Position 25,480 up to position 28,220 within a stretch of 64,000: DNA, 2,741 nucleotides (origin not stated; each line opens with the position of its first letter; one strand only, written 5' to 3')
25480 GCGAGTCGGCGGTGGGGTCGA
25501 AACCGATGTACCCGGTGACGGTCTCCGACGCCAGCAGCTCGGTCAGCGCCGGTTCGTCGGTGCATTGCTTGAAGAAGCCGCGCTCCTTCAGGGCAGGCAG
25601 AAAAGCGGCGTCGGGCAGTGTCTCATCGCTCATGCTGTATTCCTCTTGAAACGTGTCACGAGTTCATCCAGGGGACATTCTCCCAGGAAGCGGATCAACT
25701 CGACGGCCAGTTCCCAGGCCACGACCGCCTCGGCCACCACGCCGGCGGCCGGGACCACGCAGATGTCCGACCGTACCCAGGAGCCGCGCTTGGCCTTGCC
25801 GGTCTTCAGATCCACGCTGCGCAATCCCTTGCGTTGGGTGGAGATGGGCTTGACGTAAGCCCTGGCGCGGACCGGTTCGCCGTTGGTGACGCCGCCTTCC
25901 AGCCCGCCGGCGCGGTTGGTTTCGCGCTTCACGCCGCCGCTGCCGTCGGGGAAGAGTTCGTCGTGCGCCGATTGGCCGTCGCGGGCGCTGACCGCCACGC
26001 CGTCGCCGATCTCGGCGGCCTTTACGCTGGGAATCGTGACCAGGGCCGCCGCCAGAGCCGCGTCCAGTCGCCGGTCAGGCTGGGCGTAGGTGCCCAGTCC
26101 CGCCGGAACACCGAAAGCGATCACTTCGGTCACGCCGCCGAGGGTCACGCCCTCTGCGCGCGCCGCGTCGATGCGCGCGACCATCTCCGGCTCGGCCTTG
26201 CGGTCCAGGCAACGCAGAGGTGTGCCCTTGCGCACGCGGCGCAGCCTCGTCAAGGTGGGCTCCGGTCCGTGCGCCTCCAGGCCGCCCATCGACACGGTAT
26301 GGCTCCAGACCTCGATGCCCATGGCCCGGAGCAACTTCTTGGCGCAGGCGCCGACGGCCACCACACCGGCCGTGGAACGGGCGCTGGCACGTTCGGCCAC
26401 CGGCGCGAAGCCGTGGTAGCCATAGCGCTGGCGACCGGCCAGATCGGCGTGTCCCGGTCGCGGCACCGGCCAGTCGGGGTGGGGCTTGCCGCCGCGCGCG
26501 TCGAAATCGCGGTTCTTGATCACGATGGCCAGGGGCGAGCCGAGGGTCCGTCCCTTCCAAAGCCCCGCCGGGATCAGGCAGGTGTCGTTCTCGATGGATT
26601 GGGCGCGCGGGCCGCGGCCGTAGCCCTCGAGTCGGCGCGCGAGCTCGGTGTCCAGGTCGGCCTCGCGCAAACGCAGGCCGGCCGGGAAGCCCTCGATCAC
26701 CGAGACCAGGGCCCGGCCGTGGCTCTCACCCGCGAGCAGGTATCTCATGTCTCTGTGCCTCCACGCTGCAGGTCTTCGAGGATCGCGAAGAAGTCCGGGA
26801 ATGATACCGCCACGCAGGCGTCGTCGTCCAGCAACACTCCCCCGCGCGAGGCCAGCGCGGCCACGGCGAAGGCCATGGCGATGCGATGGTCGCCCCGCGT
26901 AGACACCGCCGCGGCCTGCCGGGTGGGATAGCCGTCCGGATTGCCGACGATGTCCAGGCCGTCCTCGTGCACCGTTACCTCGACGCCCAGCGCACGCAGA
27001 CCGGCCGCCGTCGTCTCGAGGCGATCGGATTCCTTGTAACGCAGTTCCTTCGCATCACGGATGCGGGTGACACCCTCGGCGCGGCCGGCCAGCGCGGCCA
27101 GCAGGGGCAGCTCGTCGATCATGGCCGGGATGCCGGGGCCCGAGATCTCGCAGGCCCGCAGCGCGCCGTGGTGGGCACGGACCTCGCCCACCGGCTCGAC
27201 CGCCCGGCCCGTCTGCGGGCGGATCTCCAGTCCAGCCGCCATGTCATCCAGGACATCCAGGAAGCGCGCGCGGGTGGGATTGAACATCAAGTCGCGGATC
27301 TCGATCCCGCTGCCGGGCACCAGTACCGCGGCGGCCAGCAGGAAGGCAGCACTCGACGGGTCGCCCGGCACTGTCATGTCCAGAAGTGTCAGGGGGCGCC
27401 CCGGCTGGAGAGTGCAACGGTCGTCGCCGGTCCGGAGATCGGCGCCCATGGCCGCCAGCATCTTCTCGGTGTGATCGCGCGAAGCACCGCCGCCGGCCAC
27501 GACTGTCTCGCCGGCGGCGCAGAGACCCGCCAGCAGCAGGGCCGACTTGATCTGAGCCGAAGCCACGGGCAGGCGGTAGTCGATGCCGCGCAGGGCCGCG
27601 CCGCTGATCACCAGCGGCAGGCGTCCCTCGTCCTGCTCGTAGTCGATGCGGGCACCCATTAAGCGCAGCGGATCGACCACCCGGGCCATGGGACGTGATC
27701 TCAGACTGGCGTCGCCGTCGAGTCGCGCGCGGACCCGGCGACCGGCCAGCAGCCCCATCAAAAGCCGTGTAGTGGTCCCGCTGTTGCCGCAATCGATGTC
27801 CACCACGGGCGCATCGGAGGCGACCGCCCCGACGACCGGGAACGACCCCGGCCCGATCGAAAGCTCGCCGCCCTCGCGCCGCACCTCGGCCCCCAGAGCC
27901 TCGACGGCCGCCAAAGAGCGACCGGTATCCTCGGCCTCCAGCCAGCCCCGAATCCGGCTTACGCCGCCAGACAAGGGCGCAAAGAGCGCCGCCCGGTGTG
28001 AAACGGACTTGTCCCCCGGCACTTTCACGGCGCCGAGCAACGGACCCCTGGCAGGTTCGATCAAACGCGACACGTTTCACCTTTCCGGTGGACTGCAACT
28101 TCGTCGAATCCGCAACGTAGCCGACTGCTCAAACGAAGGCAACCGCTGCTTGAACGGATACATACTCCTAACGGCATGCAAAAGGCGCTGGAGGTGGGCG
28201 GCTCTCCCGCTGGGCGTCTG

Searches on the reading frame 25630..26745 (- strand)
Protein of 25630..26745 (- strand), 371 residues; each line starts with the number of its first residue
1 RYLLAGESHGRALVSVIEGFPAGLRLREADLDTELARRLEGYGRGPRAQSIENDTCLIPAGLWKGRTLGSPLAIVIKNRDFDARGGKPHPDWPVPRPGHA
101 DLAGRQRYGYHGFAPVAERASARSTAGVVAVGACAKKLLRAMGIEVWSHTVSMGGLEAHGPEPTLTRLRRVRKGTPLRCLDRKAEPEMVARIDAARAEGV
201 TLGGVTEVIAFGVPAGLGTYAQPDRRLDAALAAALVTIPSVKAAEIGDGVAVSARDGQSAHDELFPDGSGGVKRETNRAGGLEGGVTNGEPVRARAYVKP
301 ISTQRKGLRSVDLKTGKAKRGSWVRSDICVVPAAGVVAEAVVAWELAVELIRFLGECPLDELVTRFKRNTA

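Call 15: search_protein_families(library=pfam, proteins=[window:25630-26745:-], max_evalue=0.001)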
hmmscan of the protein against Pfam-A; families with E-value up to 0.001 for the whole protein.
window:25630-26745:- (371 aa): 1 family
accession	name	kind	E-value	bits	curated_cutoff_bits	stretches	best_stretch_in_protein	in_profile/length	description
PF01264.26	Chorismate_synt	-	6.2e-97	324.7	27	1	1-349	2-325/327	Chorismate synthase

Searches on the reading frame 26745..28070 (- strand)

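Call 55: search_protein_families(library=pfam, proteins=[window:26745-28070:-], max_evalue=0.0001)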
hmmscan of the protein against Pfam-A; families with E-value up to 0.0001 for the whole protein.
window:26745-28070:- (441 aa): 1 family
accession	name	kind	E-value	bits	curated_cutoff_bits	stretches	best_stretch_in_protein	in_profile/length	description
PF00275.25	EPSP_synthase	-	3.1e-104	349.4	22.8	1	9-430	5-416/417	EPSP synthase (3-phosphoshikimate 1-carboxyvinyltransferase)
